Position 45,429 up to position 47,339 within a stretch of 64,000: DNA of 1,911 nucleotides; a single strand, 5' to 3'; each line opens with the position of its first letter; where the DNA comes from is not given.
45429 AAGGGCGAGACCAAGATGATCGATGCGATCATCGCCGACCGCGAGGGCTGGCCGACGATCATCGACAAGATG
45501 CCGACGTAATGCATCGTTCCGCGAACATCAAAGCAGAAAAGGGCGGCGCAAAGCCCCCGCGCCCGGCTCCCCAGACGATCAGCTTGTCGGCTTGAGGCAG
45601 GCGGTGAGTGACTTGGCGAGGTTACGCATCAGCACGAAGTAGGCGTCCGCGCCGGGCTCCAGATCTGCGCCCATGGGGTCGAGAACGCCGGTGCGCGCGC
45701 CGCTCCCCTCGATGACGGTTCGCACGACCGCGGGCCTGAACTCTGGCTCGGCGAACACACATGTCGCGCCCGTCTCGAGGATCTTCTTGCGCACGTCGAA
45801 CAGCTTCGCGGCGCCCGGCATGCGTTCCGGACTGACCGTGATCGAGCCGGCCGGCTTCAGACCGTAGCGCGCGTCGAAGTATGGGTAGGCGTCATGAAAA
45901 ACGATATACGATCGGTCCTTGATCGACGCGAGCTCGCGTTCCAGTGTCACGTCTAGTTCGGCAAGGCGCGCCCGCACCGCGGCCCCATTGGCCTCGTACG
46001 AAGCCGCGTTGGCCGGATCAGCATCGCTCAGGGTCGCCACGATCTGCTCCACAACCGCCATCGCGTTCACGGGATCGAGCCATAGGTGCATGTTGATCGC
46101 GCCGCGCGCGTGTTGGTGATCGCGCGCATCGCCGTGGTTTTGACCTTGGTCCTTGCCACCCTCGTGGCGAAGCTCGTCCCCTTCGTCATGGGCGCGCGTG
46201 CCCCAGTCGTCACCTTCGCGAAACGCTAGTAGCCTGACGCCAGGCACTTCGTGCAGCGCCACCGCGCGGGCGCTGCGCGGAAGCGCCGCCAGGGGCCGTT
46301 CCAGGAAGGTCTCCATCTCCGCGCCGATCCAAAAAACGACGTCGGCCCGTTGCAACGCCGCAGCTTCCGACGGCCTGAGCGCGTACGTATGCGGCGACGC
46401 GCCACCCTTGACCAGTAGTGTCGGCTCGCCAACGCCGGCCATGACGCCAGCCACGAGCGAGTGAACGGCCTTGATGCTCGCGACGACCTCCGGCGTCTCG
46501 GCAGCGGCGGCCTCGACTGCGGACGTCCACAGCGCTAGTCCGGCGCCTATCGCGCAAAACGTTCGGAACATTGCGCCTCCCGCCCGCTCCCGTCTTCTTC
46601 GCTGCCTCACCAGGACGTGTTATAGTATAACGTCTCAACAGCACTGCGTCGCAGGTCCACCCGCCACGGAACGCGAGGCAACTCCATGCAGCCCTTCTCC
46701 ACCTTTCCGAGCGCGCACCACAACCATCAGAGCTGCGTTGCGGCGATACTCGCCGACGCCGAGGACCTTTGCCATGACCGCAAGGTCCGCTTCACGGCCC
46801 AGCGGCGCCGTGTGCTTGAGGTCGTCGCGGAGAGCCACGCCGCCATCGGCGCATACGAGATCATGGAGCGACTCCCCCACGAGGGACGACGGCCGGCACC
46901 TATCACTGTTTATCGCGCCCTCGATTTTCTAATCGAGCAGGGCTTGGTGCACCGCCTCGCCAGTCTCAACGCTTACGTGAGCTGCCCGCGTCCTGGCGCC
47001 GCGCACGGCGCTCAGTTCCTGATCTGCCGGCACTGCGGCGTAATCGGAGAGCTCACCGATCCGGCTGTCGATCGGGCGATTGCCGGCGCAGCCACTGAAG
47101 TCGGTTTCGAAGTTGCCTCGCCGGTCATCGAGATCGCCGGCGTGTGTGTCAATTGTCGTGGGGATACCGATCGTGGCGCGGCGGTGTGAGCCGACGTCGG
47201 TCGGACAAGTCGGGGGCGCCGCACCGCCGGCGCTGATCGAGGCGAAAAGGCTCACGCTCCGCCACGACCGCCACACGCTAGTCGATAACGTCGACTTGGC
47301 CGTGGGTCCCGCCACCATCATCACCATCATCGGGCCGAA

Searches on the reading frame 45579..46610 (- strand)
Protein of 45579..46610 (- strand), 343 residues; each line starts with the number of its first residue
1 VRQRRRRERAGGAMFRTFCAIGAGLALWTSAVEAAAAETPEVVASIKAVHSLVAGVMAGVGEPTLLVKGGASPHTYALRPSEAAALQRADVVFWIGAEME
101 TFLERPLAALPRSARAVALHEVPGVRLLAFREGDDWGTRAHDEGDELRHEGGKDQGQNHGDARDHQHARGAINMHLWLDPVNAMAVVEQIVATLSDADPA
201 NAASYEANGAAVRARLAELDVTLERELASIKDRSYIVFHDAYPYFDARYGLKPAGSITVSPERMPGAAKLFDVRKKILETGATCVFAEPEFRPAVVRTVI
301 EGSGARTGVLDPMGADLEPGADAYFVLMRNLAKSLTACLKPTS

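Call 19: search_protein_families(library=pfam, max_evalue=0.01, proteins=[window:45579-46610:-])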
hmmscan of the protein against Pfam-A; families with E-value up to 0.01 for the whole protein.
window:45579-46610:- (343 aa): 1 family
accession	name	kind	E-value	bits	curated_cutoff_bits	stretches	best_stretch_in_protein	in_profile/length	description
PF01297.22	ZnuA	-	3.2e-67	227.2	29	1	42-338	1-263/263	Zinc-uptake complex component A periplasmic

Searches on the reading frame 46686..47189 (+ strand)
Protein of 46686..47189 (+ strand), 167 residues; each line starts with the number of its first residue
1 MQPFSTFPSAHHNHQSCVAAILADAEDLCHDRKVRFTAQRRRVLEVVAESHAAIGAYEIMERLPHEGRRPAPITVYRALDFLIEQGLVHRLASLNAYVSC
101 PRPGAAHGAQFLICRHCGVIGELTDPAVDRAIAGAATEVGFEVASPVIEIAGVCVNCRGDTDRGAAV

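Call 19: search_protein_families(library=pfam, max_evalue=0.01, proteins=[window:46686-47189:+])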
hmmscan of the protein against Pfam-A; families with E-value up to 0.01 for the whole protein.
window:46686-47189:+ (167 aa): 1 family
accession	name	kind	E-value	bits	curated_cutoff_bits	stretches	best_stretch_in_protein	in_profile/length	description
PF01475.25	FUR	-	2.3e-13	50.8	23.1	1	33-149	3-119/121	Ferric uptake regulator family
